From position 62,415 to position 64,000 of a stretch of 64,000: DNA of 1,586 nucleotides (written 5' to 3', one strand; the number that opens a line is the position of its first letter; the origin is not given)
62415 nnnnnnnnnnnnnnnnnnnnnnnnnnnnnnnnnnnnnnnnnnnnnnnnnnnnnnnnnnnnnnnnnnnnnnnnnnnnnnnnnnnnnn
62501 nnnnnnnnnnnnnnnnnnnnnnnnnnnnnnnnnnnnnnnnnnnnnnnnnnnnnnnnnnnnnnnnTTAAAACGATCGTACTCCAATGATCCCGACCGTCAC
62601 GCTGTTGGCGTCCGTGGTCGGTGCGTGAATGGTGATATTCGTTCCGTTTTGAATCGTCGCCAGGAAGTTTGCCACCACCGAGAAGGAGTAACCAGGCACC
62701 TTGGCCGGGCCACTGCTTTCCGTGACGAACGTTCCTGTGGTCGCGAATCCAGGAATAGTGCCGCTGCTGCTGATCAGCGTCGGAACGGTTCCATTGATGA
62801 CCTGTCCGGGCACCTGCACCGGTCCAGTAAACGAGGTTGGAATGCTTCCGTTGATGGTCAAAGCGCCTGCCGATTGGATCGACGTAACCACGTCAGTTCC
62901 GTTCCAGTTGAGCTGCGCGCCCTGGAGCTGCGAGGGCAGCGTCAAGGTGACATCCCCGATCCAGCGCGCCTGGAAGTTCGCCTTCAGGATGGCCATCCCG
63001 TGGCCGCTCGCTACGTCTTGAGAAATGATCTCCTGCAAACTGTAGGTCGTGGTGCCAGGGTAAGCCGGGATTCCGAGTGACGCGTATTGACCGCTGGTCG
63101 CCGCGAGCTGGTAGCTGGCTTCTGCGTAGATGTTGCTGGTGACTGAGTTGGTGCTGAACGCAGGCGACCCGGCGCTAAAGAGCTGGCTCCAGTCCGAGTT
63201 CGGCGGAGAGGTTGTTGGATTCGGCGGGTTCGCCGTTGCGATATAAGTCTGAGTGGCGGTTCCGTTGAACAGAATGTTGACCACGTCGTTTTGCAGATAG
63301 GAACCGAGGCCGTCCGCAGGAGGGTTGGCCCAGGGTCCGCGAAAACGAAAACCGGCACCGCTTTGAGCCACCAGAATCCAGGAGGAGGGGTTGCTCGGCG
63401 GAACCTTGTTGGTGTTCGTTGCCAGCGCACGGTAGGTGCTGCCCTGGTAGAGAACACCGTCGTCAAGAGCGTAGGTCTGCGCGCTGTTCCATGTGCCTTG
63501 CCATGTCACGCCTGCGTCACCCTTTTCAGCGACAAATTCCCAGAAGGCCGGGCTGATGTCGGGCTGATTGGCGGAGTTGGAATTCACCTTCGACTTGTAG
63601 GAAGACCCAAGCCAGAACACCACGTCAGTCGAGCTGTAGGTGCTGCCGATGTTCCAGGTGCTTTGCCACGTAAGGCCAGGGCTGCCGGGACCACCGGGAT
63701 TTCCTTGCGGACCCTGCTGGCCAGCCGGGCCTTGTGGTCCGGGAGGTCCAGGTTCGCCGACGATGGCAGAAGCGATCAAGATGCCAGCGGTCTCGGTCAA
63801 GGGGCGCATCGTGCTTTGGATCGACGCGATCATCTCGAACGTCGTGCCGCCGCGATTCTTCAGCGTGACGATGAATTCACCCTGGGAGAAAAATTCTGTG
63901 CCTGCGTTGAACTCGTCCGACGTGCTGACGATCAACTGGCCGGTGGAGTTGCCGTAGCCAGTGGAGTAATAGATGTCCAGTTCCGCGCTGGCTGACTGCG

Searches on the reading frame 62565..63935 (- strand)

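Call 11: search_protein_families(library=phrogs, proteins=[window:62565-63935:-], max_evalue=0.01)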
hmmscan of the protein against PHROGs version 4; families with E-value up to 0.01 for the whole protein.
window:62565-63935:- (456 aa): 14 families
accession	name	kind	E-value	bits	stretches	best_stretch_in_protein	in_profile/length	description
phrog_5073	-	tail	7.2e-19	69.2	2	60-142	184-264/519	tail fiber protein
phrog_9851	-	tail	2.3e-13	49.9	1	87-221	115-237/1092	tail fiber protein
phrog_29268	-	unknown function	4.9e-11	42.5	2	139-194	354-407/653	-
phrog_26419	-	tail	8.3e-06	25.5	1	91-192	160-268/567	tail fiber protein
phrog_366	-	tail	0.00012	22.7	1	60-124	354-408/474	tail fiber protein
phrog_3449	-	tail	0.00022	20.6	1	49-119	28-93/549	tail collar protein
phrog_18350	-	tail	0.00027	21.7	1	57-89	157-189/253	tail fiber protein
phrog_22633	-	unknown function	0.0003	21.7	1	58-180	6-116/163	-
phrog_28006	-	unknown function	0.00084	18.6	0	145-189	340-382/625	-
phrog_14646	-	unknown function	0.001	20.4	1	87-135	48-96/172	-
phrog_22681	-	DNA, RNA and nucleotide metabolism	0.0014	19.5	1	59-92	113-146/157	DNA polymerase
phrog_10972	-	tail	0.0016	19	1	59-87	159-187/343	tail fiber protein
phrog_1658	-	unknown function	0.0039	18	1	60-88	85-113/239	-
phrog_1806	-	tail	0.0039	17.5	1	60-87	185-212/276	collagen like minor tail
